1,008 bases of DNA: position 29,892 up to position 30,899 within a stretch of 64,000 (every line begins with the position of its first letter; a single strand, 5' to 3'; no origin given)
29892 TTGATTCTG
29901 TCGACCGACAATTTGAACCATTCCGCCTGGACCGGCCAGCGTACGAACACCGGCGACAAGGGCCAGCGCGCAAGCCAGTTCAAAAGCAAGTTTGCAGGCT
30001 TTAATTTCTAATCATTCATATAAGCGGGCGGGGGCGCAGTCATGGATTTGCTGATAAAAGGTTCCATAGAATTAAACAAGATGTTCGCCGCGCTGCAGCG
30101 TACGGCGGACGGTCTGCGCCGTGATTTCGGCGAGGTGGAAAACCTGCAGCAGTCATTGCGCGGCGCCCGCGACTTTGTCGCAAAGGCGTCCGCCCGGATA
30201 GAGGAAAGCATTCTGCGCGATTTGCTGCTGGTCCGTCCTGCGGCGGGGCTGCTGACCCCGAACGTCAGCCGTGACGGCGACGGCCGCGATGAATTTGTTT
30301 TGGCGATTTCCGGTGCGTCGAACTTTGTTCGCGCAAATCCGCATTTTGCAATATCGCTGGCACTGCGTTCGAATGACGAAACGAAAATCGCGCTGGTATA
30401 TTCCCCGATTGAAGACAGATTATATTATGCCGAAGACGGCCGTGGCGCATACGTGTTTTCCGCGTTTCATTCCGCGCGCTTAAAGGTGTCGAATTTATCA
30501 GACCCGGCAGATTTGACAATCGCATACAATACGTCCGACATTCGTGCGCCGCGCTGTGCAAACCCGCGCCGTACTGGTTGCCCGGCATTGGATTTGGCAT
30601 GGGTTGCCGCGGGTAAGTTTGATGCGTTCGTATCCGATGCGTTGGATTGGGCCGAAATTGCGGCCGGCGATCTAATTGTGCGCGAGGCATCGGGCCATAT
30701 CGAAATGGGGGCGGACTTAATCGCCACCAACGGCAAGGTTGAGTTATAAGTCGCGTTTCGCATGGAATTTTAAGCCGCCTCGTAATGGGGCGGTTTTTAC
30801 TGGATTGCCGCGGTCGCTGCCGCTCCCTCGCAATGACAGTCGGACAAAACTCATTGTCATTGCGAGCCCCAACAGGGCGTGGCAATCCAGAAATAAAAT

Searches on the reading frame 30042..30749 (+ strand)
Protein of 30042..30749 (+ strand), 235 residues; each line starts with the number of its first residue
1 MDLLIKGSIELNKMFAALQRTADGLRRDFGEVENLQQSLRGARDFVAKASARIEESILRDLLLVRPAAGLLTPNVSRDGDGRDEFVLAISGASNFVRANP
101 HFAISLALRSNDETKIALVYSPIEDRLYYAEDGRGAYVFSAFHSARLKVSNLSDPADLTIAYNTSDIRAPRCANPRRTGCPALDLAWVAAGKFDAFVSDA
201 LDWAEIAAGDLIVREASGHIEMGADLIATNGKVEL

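Call 21: find_encoding_contigs(protein=window:30042-30749:+, flank=3000, max_places=10)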
Protein window:30042-30749:+ (235 aa): 14 contigs read that carry it; 10 places shown.
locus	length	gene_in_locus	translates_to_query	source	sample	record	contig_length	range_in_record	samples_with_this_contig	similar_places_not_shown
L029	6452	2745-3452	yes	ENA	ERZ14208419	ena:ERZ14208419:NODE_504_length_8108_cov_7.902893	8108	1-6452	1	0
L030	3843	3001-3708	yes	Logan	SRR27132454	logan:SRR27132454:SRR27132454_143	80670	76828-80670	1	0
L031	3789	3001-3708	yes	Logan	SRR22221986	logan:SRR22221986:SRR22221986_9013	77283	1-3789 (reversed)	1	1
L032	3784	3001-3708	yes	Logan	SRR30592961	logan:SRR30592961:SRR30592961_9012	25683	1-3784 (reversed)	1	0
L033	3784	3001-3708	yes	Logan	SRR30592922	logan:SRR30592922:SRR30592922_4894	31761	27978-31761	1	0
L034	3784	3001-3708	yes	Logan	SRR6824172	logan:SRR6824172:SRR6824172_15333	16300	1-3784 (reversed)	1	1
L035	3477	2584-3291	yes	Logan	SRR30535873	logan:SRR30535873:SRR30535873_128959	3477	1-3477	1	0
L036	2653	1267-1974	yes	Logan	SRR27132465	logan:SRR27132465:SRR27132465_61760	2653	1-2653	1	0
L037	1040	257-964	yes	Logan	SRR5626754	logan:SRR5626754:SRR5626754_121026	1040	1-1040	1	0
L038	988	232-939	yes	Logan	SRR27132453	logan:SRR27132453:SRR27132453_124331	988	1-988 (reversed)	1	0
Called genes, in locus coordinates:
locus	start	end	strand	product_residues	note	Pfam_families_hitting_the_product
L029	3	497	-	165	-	?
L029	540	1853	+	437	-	-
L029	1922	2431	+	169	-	-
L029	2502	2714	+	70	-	PF01197:Ribosomal_L31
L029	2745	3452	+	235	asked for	PF00459:Inositol_P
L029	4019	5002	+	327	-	PF00698:Acyl_transf_1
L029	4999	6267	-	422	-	PF05496:RuvB_N, PF01078:Mg_chelatase (faint), PF00158:Sigma54_activat (faint), PF13191:AAA_16 (faint), PF00004:AAA, PF07728:AAA_5, PF16193:AAA_assoc_2, PF12002:MgsA_C, +1 more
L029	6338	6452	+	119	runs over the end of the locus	PF05443:ROS_MUCR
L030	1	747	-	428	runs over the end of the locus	-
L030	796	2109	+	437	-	-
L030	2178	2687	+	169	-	-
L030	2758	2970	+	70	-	PF01197:Ribosomal_L31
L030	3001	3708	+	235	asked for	PF00459:Inositol_P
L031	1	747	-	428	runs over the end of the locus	-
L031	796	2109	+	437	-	-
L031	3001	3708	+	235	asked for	PF00459:Inositol_P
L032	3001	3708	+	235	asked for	PF00459:Inositol_P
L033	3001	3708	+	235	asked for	PF00459:Inositol_P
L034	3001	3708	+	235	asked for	PF00459:Inositol_P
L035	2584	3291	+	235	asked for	PF00459:Inositol_P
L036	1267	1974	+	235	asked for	PF00459:Inositol_P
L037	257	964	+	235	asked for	PF00459:Inositol_P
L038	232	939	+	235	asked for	PF00459:Inositol_P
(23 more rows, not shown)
